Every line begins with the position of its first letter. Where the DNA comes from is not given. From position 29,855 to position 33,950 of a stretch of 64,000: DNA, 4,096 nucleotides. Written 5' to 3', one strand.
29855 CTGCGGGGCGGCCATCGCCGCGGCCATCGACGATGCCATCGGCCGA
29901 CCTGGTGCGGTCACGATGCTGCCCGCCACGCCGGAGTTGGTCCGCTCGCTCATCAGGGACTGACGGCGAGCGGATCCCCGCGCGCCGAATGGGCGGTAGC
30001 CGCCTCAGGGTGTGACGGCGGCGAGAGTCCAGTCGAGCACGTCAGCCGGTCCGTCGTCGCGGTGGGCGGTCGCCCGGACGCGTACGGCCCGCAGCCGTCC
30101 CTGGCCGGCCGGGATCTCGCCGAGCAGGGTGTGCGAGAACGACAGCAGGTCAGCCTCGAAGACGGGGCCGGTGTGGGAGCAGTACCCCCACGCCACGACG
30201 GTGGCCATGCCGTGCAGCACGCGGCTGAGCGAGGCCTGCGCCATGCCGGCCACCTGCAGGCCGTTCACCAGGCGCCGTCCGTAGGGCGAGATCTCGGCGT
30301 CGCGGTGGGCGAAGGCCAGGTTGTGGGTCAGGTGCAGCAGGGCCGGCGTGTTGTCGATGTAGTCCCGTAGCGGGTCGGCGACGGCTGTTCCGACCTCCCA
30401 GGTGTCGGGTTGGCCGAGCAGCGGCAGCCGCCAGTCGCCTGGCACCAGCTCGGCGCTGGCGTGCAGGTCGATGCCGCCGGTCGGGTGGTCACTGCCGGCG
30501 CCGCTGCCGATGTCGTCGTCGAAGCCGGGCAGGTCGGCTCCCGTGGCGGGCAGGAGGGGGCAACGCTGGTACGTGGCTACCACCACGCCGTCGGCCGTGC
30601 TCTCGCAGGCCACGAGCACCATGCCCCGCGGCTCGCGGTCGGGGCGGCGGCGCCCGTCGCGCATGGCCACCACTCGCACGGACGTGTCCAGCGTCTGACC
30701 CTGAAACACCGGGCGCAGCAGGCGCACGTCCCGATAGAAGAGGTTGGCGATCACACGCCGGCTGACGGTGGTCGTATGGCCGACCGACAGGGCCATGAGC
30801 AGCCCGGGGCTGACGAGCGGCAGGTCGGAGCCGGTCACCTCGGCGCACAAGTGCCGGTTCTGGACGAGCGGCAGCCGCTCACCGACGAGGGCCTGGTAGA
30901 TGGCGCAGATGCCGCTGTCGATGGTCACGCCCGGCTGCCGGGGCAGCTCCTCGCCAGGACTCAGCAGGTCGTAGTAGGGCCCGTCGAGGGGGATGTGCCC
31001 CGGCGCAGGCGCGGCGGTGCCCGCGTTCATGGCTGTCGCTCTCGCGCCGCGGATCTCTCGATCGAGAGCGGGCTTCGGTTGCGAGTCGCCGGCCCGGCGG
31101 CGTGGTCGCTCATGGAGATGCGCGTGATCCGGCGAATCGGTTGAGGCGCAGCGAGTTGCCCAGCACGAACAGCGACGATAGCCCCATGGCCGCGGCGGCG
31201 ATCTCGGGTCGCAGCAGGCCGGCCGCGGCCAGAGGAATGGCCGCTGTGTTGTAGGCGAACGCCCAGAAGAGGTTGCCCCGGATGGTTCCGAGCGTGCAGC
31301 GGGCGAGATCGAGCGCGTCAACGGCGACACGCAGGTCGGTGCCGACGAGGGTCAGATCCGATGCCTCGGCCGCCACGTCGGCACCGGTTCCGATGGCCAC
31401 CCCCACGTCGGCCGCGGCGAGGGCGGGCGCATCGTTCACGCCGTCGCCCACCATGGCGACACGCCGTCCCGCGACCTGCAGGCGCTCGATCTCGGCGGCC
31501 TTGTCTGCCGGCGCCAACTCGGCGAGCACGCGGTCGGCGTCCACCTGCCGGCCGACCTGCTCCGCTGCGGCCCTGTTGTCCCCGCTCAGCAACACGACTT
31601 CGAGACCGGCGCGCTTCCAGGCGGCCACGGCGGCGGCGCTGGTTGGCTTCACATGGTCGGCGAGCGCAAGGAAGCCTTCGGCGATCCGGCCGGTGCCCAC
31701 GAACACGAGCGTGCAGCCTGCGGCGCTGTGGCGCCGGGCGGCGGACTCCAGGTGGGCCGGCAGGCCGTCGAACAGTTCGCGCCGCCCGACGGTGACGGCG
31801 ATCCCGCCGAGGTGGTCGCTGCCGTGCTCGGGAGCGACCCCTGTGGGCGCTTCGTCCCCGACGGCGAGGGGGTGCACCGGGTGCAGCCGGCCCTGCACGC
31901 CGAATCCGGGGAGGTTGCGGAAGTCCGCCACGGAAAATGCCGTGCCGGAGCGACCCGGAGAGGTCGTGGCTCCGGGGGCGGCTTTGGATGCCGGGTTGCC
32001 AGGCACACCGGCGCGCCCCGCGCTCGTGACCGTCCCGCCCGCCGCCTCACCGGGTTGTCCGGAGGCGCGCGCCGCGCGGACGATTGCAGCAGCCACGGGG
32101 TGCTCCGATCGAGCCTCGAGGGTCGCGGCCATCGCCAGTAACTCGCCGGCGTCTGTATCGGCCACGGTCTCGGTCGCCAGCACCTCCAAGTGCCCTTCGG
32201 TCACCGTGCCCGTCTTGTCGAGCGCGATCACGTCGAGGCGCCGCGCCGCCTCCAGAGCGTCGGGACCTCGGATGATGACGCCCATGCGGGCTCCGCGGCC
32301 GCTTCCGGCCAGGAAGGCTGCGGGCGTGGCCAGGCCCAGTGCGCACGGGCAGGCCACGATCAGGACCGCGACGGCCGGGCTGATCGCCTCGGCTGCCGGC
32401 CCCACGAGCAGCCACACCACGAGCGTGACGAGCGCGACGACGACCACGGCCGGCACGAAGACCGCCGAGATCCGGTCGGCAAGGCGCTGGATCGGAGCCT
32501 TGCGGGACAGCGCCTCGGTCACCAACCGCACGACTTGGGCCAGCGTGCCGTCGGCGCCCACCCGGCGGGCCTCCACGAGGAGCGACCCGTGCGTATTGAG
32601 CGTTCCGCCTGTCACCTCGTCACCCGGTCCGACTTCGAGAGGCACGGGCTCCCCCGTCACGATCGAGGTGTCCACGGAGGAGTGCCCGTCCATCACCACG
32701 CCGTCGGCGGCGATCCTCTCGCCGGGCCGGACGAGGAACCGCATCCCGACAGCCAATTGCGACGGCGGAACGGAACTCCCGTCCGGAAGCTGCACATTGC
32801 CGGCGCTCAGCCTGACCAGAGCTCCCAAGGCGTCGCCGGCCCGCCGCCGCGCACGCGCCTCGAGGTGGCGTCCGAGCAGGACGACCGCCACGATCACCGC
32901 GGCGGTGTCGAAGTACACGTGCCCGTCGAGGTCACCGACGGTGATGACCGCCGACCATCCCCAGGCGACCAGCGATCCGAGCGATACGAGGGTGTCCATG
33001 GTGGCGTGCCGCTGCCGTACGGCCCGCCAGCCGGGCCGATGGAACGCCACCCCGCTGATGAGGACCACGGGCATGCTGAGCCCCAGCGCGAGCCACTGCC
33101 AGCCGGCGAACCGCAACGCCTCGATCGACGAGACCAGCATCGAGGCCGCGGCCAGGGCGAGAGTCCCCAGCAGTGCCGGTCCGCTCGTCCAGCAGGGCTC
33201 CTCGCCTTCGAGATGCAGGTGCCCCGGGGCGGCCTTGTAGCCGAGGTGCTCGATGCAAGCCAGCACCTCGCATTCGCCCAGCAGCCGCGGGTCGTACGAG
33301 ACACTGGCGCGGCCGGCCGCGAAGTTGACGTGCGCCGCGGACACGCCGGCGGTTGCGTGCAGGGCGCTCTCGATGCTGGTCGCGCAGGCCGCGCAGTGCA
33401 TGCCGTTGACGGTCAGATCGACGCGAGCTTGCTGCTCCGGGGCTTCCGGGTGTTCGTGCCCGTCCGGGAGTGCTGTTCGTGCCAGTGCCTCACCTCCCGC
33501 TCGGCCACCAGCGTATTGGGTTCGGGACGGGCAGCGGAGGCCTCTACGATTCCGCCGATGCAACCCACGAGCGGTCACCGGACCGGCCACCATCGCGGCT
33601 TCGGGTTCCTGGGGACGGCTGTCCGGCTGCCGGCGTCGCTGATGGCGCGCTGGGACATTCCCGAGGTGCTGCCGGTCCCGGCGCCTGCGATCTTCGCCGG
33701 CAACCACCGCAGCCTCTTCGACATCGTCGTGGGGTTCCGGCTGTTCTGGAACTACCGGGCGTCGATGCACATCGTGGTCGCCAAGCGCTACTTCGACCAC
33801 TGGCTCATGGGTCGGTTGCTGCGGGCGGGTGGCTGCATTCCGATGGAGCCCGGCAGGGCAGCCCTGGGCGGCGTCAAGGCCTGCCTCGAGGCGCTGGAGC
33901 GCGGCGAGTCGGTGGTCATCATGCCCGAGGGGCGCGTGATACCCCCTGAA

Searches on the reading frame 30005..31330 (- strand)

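Call 98: search_protein_families(library=pfam, proteins=[window:30005-31330:-], max_evalue=0.001)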
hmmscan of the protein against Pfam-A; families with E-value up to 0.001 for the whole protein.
window:30005-31330:- (441 aa): 1 family
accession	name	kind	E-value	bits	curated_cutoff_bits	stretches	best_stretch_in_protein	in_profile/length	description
PF01575.25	MaoC_dehydratas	-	8e-08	32.4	27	1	125-229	6-110/123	MaoC like domain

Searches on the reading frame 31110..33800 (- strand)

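Call 98: search_protein_families(library=pfam, proteins=[window:31110-33800:-], max_evalue=0.001)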
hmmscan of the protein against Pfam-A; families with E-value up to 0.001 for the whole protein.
window:31110-33800:- (896 aa): 5 families
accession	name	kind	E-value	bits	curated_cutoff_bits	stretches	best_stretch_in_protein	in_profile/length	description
PF00122.25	E1-E2_ATPase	-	4.1e-48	163.8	28.1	1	343-505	17-180/181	E1-E2 ATPase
PF00702.32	Hydrolase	-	5.2e-28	99.2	26.4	1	523-798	2-191/191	haloacid dehalogenase-like hydrolase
PF00403.32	HMA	-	1.9e-13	51.1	24.8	1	129-189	2-62/62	Heavy-metal-associated domain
PF12710.13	HAD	-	1.4e-05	26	27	1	717-794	86-188/189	haloacid dehalogenase-like hydrolase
PF08282.18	Hydrolase_3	-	0.00034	20.9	20.9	0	772-816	197-241/255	haloacid dehalogenase-like hydrolase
